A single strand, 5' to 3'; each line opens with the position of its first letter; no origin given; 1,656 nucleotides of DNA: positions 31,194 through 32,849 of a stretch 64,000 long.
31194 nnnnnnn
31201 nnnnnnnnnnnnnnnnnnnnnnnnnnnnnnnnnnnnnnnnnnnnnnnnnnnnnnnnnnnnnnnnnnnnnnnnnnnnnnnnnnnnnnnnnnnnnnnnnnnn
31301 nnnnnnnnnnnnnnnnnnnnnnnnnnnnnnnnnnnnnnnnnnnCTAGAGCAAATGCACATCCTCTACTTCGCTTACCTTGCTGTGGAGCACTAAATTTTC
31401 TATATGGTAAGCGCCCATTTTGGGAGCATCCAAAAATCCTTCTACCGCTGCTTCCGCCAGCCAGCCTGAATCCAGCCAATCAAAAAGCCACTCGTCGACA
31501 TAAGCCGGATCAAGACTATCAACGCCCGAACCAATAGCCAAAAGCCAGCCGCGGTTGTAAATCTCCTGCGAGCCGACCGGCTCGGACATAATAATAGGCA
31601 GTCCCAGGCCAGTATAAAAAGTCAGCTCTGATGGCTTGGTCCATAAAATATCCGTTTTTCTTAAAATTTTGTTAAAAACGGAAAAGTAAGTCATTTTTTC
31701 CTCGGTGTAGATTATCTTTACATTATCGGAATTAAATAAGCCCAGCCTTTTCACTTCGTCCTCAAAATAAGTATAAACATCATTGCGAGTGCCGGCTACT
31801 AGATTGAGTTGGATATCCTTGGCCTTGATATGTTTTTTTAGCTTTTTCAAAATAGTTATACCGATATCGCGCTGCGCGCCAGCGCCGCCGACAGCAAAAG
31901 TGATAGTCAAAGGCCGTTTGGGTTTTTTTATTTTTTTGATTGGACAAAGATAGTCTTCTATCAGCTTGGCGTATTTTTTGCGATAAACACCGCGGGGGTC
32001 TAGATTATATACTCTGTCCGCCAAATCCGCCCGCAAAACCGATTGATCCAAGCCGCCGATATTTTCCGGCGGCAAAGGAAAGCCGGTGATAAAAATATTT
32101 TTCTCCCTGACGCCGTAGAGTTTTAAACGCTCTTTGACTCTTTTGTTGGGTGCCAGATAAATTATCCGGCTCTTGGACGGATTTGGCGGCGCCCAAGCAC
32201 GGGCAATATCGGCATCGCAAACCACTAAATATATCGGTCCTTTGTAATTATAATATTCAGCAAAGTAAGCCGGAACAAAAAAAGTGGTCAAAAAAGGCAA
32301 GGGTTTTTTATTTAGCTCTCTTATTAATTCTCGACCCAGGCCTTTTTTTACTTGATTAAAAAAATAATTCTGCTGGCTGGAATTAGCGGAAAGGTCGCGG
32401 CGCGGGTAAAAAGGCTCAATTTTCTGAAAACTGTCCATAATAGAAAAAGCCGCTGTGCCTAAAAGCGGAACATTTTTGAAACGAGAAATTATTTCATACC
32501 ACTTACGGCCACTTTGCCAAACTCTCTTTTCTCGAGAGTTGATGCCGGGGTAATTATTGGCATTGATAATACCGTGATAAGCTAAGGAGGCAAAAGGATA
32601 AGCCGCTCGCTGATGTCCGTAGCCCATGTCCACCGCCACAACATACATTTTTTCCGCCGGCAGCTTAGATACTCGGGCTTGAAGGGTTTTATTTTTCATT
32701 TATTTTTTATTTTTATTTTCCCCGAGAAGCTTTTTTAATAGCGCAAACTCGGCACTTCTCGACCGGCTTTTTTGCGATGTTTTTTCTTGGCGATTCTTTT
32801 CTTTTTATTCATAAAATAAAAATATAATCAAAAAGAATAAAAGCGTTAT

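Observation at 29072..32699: OLD-family ATPase/Toprim nuclease translationally coupled into an envelope-glycan operon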

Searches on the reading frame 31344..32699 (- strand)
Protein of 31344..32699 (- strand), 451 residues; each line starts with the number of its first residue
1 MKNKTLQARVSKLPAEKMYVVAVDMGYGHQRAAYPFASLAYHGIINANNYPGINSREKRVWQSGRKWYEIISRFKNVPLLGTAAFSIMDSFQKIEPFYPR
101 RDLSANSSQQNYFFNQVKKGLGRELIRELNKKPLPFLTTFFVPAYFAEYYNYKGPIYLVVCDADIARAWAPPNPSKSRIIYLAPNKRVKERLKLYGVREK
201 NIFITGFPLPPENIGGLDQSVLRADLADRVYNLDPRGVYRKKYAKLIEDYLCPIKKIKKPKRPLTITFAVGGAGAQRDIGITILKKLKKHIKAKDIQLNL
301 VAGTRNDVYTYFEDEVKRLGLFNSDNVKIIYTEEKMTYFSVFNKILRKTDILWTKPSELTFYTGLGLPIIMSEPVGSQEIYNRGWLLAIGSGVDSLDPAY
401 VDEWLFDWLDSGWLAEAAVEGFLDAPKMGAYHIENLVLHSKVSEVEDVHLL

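Call 5: search_protein_families(library=pfam, proteins=[window:31344-32699:-], max_evalue=0.01)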
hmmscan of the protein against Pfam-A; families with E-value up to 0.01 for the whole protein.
window:31344-32699:- (451 aa): 1 family
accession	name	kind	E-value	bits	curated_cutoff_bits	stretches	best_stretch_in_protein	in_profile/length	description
PF22053.2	DUF6938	-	1.5e-15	57.9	27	2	259-319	33-93/236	Domain of unknown function (DUF6938)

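Call 6: search_protein_families(library=padloc, proteins=[window:31344-32699:-], max_evalue=0.01)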
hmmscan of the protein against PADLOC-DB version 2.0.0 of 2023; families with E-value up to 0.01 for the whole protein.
window:31344-32699:- (451 aa): 0 families

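Call 7: search_protein_families(library=ncbifam, proteins=[window:31344-32699:-], max_evalue=0.01)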
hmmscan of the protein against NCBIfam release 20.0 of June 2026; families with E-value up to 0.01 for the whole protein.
window:31344-32699:- (451 aa): 1 family
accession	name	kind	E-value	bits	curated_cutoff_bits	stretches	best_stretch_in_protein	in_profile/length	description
NF010135.0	PRK13609.1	equivalog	3.7e-07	29.4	500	1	90-212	61-182/388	diglucosyl diacylglycerol synthase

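Call 42: find_related_loci(query=A2, collection=metagenome_contigs, flank=6000)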
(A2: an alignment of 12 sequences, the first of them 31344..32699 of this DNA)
Query A2 (451 aa) in metagenome_contigs; peptide patterns used: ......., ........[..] (x = any residue, [..] = any of these).
600 stretches matched a pattern (row limit reached: there are more); 485 encode a relative of the query (tblastn E <= 1e-3); the best 80 are kept; 80 distinct loci.
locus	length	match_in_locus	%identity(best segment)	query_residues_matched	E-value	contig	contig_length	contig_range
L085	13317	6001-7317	74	20-451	0e+0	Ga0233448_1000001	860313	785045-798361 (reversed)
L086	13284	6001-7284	71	16-444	0e+0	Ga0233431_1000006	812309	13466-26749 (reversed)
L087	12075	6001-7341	71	12-451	0e+0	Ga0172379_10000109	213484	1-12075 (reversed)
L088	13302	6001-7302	69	16-449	0e+0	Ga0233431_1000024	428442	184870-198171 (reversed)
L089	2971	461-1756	72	19-451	0e+0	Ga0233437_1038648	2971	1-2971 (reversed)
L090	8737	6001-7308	68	17-451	0e+0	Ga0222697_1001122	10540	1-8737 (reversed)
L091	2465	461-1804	65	2-451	0e+0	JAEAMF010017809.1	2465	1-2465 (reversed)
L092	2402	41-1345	67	17-451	0e+0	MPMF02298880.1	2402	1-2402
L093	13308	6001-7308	64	16-451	0e+0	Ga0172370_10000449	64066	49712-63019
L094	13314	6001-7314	62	13-451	0e+0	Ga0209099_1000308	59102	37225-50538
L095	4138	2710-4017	64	16-451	0e+0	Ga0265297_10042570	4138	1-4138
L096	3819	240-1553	61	13-451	0e+0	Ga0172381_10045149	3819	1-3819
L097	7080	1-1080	72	93-451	1e-179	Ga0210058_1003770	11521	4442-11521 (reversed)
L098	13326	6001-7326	64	10-451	2e-176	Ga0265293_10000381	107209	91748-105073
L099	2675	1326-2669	59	16-451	0e+0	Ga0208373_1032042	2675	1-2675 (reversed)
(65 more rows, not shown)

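Call 52: search_solved_structures(query=A2, max_evalue=1)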
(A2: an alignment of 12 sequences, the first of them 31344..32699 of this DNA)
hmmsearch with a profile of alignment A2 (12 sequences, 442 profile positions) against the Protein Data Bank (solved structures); distinct sequences matched with E-value up to 1: 4.
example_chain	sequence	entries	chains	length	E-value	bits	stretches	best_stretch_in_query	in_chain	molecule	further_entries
9wde_A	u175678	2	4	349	3.9e-09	39.2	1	327-389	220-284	Processive diacylglycerol beta-glucosyltransferase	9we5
4wyi_A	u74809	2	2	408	0.028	16.6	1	329-400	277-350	Monogalactosyldiacylglycerol synthase 1, chloroplastic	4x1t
9h5r_B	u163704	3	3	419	0.48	12.5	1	284-363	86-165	Clan ME, family M16, insulinase-like metallopeptidase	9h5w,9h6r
8gaq_A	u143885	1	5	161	0.73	11.9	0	177-237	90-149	C5HR2_4r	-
